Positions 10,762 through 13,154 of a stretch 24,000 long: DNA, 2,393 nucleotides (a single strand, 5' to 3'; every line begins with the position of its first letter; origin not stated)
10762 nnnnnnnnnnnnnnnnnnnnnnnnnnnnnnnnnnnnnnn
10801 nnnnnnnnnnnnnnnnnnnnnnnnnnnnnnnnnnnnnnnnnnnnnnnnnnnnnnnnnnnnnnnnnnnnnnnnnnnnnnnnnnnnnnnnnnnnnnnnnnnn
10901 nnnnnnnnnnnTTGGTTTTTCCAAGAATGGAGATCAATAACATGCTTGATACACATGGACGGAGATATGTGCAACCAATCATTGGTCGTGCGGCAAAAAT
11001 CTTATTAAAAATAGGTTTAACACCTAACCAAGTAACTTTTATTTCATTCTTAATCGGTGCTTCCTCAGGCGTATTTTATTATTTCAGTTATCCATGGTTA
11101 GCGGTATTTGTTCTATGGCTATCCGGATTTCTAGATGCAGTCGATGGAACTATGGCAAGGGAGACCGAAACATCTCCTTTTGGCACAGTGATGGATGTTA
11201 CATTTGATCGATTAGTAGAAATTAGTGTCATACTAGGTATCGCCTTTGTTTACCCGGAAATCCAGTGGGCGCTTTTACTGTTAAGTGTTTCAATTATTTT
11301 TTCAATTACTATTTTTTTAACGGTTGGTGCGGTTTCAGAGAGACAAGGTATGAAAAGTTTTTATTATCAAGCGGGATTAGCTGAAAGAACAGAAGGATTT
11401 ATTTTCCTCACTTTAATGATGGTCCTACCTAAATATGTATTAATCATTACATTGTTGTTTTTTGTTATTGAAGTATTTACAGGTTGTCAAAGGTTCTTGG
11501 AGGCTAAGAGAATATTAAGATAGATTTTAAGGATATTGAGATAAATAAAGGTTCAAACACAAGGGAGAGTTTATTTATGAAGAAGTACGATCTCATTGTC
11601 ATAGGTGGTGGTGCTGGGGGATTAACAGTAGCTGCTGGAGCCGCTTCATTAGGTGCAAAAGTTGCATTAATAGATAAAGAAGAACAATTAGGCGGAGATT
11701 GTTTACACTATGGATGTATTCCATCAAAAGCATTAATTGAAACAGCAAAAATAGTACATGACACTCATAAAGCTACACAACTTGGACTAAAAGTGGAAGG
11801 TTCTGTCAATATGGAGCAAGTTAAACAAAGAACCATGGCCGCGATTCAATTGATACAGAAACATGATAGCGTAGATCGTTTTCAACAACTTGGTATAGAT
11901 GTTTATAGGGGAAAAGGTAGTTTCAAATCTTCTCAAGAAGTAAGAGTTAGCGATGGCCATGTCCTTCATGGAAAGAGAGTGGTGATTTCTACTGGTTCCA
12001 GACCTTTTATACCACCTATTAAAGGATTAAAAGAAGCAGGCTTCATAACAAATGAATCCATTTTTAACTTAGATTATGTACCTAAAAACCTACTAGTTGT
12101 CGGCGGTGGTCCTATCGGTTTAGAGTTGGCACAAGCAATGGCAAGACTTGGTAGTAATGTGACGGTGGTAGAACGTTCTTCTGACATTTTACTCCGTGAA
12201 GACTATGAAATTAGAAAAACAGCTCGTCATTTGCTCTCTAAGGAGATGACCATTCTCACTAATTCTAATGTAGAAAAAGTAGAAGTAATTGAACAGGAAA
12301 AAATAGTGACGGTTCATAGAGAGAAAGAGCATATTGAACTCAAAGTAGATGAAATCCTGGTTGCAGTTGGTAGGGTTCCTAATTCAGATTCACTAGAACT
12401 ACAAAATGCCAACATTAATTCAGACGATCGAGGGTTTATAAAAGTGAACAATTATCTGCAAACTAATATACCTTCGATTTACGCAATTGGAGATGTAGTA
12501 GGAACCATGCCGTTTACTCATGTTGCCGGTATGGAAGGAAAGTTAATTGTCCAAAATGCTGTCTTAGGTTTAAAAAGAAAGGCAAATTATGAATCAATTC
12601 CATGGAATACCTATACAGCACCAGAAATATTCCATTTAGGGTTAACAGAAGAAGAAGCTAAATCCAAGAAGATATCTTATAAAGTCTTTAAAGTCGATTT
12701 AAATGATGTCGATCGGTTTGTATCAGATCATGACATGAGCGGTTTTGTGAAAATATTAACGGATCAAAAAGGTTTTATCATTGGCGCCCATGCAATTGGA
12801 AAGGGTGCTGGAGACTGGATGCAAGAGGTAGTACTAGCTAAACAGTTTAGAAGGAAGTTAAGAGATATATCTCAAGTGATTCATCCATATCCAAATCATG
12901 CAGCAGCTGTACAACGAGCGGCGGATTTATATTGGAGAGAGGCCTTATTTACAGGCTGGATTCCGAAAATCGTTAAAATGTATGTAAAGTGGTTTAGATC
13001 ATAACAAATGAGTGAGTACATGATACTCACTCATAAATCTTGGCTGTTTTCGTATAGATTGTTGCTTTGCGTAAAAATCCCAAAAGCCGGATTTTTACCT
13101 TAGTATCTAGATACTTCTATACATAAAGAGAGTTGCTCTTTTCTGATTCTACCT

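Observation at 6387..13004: Seven-gene coupled operon mirroring the uncharacterised E. coli ydjXYZ-ynjABCDEF neighbourhood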

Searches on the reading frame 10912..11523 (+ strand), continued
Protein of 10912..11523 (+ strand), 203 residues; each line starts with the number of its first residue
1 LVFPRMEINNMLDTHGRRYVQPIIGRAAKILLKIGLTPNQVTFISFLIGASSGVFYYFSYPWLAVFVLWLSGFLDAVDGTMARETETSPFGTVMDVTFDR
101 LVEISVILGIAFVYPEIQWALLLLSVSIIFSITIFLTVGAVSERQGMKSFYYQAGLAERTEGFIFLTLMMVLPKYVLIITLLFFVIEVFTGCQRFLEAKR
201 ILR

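Call 73: search_protein_representatives(protein=window:10942-11523:+)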
Query: 193 residues. Proteins with E-value up to 0.001 (for the whole library): 3520; up to 1e-10: 364; up to 1e-30: 39. The best 150 are listed.
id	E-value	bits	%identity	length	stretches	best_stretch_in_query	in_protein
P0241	1.0e-62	227.8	56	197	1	1-193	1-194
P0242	2.2e-61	223.5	55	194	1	1-192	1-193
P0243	9.3e-61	221.4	57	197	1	1-193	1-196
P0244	7.9e-59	215.1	57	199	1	1-189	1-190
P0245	2.3e-55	203.8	52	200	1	1-191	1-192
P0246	6.3e-54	199.1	54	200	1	1-192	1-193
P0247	5.3e-51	189.6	48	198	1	1-191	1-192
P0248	6.2e-46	173.1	49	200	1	1-186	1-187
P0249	3.8e-45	170.5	49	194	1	1-192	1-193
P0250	8.2e-44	166.2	47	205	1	1-189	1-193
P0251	8.4e-44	166.1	46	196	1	1-192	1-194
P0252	1.2e-43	165.6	42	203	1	1-192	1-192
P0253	4.1e-43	163.9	45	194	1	1-192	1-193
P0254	9.9e-43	162.7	51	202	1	1-189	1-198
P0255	2.0e-42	161.7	57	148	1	1-137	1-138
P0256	1.8e-41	158.5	45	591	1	1-192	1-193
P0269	4.5e-36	141.0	44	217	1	1-192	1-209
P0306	5.0e-26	108.2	37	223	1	1-188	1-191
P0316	9.5e-25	104.0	36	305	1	1-191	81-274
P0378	1.7e-20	90.2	39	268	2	2-130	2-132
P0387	3.8e-20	89.0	37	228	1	24-167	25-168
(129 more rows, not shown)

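Call 74: search_protein_families(library=pfam, proteins=[P0256, P0316, P0378, P0387, P0269, P0306], max_evalue=0.001)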
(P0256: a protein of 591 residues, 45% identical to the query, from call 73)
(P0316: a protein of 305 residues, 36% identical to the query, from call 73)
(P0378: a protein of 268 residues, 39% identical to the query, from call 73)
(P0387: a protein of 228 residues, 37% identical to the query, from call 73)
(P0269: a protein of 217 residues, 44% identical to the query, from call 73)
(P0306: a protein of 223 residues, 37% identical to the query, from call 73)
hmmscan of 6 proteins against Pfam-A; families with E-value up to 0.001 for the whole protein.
P0256 (591 aa): 3 families
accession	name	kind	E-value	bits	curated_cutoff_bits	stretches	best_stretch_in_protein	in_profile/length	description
PF13416.11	SBP_bac_8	-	1.7e-16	61.3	27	1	248-538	8-261/279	Bacterial extracellular solute-binding protein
PF01066.26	CDP-OH_P_transf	-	2.2e-11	44.8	22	1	29-179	5-150/152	CDP-alcohol phosphatidyltransferase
PF01547.30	SBP_bac_1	-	2e-05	25.2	26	1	277-524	47-306/307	Bacterial extracellular solute-binding protein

P0316 (305 aa): 1 family
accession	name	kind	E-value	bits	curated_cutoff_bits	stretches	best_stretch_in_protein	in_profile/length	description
PF01066.26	CDP-OH_P_transf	-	2.2e-14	54.6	22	1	109-258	4-146/152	CDP-alcohol phosphatidyltransferase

P0378 (268 aa): 1 family
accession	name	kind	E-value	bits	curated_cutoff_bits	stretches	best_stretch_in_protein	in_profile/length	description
PF01066.26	CDP-OH_P_transf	-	1.4e-13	51.9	22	1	27-128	3-105/152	CDP-alcohol phosphatidyltransferase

P0387 (228 aa): 1 family
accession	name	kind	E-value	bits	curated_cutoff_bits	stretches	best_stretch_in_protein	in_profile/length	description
PF01066.26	CDP-OH_P_transf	-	4.7e-13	50.2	22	1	28-131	3-107/152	CDP-alcohol phosphatidyltransferase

P0269 (217 aa): 1 family
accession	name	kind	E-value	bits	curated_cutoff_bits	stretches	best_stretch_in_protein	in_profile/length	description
PF01066.26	CDP-OH_P_transf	-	1.7e-15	58.2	22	1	27-142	3-119/152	CDP-alcohol phosphatidyltransferase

P0306 (223 aa): 1 family
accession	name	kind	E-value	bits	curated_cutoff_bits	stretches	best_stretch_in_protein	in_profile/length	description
PF01066.26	CDP-OH_P_transf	-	1.1e-14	55.5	22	1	29-167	4-135/152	CDP-alcohol phosphatidyltransferase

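Call 79: predict_structure(alignment_id=A4)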
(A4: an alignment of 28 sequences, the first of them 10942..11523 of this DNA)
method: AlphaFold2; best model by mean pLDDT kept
length: 193 residues; sequences in the alignment: 28
mean_pLDDT: 84.5   pTM: 0.80
mean pLDDT of the five models: 84.5, 83.3, 82.7, 80.5, 79.7
residues with pLDDT >= 90: 95; 70-90: 68; 50-70: 25; < 50: 5
segments of 3 or more residues with pLDDT < 50: 1-5
pLDDT, mean of each block of 10 residues (from residue 1): 50 86 90 94 96 96 89 78 85 94 95 93 78 61 63 93 95 92 82 69
secondary structure, 60 per line:
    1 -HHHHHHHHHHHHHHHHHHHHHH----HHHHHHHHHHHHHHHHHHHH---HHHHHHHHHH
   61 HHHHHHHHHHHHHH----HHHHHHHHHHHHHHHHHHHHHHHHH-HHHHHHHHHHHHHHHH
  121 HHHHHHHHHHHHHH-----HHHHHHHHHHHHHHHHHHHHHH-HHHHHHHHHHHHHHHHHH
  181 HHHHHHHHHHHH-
elements in order: H2-23 H28-47 H51-74 H79-103 H105-134 H140-161 H163-192

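Call 81: fold_search(model_id=the predicted structure, library=pdb)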
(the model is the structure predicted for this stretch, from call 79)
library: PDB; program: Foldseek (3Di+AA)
matches with E <= 10: 155; with E <= 0.001: 15
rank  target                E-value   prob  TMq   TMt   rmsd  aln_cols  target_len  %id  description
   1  4mnd                  1.0e-04  1.00  0.72  0.37   3.8       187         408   26  Crystal structure of Archaeoglobus fulgidus IPCT-DIPPS bifunctional membrane protein (released 2014-07-02)
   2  6h53_B                1.2e-04  1.00  0.72  0.73   4.0       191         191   21  Crystal structure of Mycobacterium tuberculosis phosphatidylinositol phosphate synthase (PgsA1) in apo form (released 2019-05-15)
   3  6h5a_A                1.4e-04  1.00  0.72  0.68   3.9       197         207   22  Crystal structure of Mycobacterium tuberculosis phosphatidylinositol phosphate synthase (PgsA1) in complex with mangan (released 2019-05-15)
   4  6wmv_A                1.4e-04  1.00  0.70  0.43   3.7       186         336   24  Structure of a phosphatidylinositol-phosphate synthase (PIPS) from Mycobacterium kansasii with evidence of substrate b (released 2020-05-27)
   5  5d92_B                1.4e-04  1.00  0.71  0.44   4.6       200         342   21  Structure of a phosphatidylinositolphosphate (PIP) synthase from Renibacterium Salmoninarum (released 2015-11-04)
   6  5d92_C                1.7e-04  1.00  0.63  0.39   4.8       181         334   22  Structure of a phosphatidylinositolphosphate (PIP) synthase from Renibacterium Salmoninarum (released 2015-11-04)
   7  6h59_A                1.9e-04  1.00  0.68  0.67   4.1       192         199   24  Crystal structure of Mycobacterium tuberculosis phosphatidylinositol phosphate synthase (PgsA1) with CDP-DAG bound (released 2019-05-15)
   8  5d92_A                2.1e-04  1.00  0.71  0.44   4.5       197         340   21  Structure of a phosphatidylinositolphosphate (PIP) synthase from Renibacterium Salmoninarum (released 2015-11-04)
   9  6h59_B                2.4e-04  1.00  0.68  0.67   3.9       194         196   24  Crystal structure of Mycobacterium tuberculosis phosphatidylinositol phosphate synthase (PgsA1) with CDP-DAG bound (released 2019-05-15)
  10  6wmv_C                2.4e-04  1.00  0.69  0.42   3.9       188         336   24  Structure of a phosphatidylinositol-phosphate synthase (PIPS) from Mycobacterium kansasii with evidence of substrate b (released 2020-05-27)
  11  6wm5_A                2.9e-04  1.00  0.66  0.41   5.1       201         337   23  Structure of a phosphatidylinositol-phosphate synthase (PIPS) from Mycobacterium kansasii (released 2020-05-27)
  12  6wm5_C                3.8e-04  1.00  0.68  0.42   3.9       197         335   23  Structure of a phosphatidylinositol-phosphate synthase (PIPS) from Mycobacterium kansasii (released 2020-05-27)
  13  6h5a_B                4.0e-04  1.00  0.68  0.64   4.0       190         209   22  Crystal structure of Mycobacterium tuberculosis phosphatidylinositol phosphate synthase (PgsA1) in complex with mangan (released 2019-05-15)
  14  5d91                  4.0e-04  1.00  0.68  0.42   4.0       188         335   22  Structure of a phosphatidylinositolphosphate (PIP) synthase from Renibacterium Salmoninarum (released 2015-11-11)
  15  6h53_A                4.8e-04  1.00  0.67  0.68   4.0       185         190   22  Crystal structure of Mycobacterium tuberculosis phosphatidylinositol phosphate synthase (PgsA1) in apo form (released 2019-05-15)
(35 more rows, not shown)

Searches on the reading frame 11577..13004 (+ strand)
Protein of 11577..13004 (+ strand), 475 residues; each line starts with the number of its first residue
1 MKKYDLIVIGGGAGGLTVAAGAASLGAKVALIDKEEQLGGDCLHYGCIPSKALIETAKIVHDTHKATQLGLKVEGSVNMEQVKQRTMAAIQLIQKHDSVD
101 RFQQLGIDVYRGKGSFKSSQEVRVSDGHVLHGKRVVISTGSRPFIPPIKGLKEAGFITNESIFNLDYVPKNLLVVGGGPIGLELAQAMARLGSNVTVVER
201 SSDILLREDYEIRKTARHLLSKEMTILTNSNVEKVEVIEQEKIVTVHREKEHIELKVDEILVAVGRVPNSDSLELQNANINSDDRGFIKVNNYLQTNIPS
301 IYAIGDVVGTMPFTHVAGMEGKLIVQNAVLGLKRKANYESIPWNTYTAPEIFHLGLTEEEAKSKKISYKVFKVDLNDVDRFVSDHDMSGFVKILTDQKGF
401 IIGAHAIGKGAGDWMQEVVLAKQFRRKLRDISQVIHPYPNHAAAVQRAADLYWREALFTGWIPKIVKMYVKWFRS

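Call 3: search_protein_families(library=pfam, proteins=[window:11577-13004:+], max_evalue=0.01)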
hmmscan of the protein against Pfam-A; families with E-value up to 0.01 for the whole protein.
window:11577-13004:+ (475 aa): 22 families
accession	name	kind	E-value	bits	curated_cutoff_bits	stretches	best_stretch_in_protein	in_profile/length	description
PF07992.20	Pyr_redox_2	-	1.1e-63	215.8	26.1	1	4-321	1-291/291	Pyridine nucleotide-disulphide oxidoreductase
PF02852.28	Pyr_redox_dim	-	3.8e-24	85.5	25.3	1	341-448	1-109/110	Pyridine nucleotide-disulphide oxidoreductase, dimerisation domain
PF00070.33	Pyr_redox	-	3.8e-22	79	22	1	172-247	2-78/82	Pyridine nucleotide-disulphide oxidoreductase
PF13738.12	Pyr_redox_3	-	1.1e-18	67.9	30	1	7-305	1-305/305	Pyridine nucleotide-disulphide oxidoreductase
PF13450.12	NAD_binding_8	-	5.6e-13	49.4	21.9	2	8-44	1-37/68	NAD(P)-binding Rossmann-like domain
PF01134.28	GIDA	-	4.5e-11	42.9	22.1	1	5-141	1-150/391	Glucose inhibited division protein A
PF01266.30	DAO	-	1.4e-10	41.7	27.9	1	5-40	1-37/353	FAD dependent oxidoreductase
PF00890.30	FAD_binding_2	-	2.8e-10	40.4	20.4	1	5-45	1-40/414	FAD binding domain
PF12831.13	FAD_oxidored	-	7.4e-09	35.8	27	1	5-42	1-38/416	FAD dependent oxidoreductase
PF03486.20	HI0933_like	-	1.8e-08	34.6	50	1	5-39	2-36/244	HI0933-like protein Rossmann domain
PF05834.18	Lycopene_cycl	-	4.7e-08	32.9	23.4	1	172-210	2-42/380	Lycopene cyclase protein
PF01494.25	FAD_binding_3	-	1.3e-06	28.3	22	1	173-203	5-35/349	FAD binding domain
PF01262.27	AlaDh_PNT_C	-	1.6e-06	28.1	23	1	6-36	31-61/214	Alanine dehydrogenase/PNT, C-terminal domain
PF01946.23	Thi4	-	1.6e-06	28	26.2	0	4-55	18-70/235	Thi4 family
PF13478.12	XdhC_C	-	4.9e-06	27.5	29.7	0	172-228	1-51/125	XdhC Rossmann domain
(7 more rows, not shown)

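Call 4: search_protein_families(library=ncbifam, proteins=[window:11577-13004:+], max_evalue=0.01)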
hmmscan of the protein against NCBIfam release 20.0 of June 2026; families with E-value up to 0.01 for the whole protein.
window:11577-13004:+ (475 aa): 162 families (the best 25 are shown)
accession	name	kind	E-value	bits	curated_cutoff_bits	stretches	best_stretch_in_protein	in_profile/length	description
NF004991.0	PRK06370.1-3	subfamily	2e-143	478.6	620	1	2-473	34-507/509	FAD-containing oxidoreductase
TIGR01350.1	lipoamide_DH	equivalog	1.5e-116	389.8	408.8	1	3-451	1-453/461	dihydrolipoyl dehydrogenase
TIGR02053.1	MerA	equivalog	1.1e-111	374.1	454.45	1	4-452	1-453/465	mercury(II) reductase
NF004947.0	PRK06292.2-5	equivalog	1.4e-105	353.9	592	1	1-449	1-455/474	dihydrolipoyl dehydrogenase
NF004946.0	PRK06292.2-4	subfamily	1.7e-91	307.4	634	1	1-450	1-468/487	dihydrolipoyl dehydrogenase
NF005884.0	PRK07846.1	equivalog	2.9e-90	303.1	501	1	1-433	1-431/454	mycothione reductase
NF004992.0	PRK06370.1-4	equivalog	7.1e-88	295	629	1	2-439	3-442/459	FAD-containing oxidoreductase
NF004776.0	PRK06116.1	equivalog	4.8e-86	289.5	480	1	1-433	2-434/450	glutathione-disulfide reductase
NF003585.0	PRK05249.1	equivalog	3e-82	276.7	465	1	2-449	5-454/464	Si-specific NAD(P)(+) transhydrogenase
NF004943.0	PRK06292.2-1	equivalog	3.7e-82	276.5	432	1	1-449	1-452/456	dihydrolipoyl dehydrogenase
NF004944.0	PRK06292.2-2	equivalog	1.3e-81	274.7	619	1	1-443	1-443/460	dihydrolipoyl dehydrogenase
NF004945.0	PRK06292.2-3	equivalog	6.1e-81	272.7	494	1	1-444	1-444/457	dihydrolipoyl dehydrogenase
NF041853.1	hythiocyan_redase_MerA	equivalog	3e-79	266.9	650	1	1-440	1-429/440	hypothiocyanous acid reductase MerA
TIGR03452.1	mycothione_red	equivalog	5e-76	256.4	635.65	1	2-433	1-432/452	mycothione reductase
TIGR01424.1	gluta_reduc_2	equivalog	3.3e-74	250.1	606.05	1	4-424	3-421/446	glutathione-disulfide reductase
NF004990.0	PRK06370.1-1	equivalog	4.7e-73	246.4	842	1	2-440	3-443/459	FAD-containing oxidoreductase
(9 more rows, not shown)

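Call 40: search_solved_structures(query=window:11577-13004:+, max_evalue=1e-30)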
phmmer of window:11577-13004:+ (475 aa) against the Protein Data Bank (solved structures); distinct sequences matched with E-value up to 1e-30: 123 (the best 60 are shown).
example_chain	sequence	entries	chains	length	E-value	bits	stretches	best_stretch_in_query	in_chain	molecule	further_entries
2eq7_A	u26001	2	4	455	1.3e-80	274.9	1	4-455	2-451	2-oxoglutarate dehydrogenase E3 component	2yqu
6uzi_A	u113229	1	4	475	2e-79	271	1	1-449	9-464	Dihydrolipoyl dehydrogenase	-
5x1y_B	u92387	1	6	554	1e-73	252.2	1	3-450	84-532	Mercuric reductase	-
3urh_A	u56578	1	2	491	7.7e-70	239.4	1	2-449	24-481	Dihydrolipoyl dehydrogenase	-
2qae_A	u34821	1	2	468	2.5e-69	237.7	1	3-449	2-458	Dihydrolipoyl dehydrogenase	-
2eq6_A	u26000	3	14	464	7.3e-67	229.6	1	1-457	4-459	Pyruvate dehydrogenase complex, dihydrolipoamide dehydrogenase E3 component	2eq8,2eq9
3lad_A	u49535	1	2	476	1.6e-65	225.2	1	2-449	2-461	DIHYDROLIPOAMIDE DEHYDROGENASE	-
9h2i_B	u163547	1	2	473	2.7e-64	221.2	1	4-452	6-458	Dihydrolipoyl dehydrogenase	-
4jdr_A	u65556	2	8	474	2.7e-64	221.2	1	4-452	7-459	Dihydrolipoyl dehydrogenase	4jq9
1lpf_A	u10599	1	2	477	6e-64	220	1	2-449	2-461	DIHYDROLIPOAMIDE DEHYDROGENASE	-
5tr3_A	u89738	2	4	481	6.7e-64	219.9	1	2-449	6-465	Dihydrolipoyl dehydrogenase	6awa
5u8u_A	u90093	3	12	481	7.4e-64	219.7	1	2-449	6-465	Dihydrolipoyl dehydrogenase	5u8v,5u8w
1dxl_A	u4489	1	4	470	1.2e-63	219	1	4-450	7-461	DIHYDROLIPOAMIDE DEHYDROGENASE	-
6aon_A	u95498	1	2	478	2e-63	218.3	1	2-449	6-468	Dihydrolipoyl dehydrogenase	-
1jeh_A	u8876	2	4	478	3.4e-63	217.5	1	2-448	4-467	DIHYDROLIPOAMIDE DEHYDROGENASE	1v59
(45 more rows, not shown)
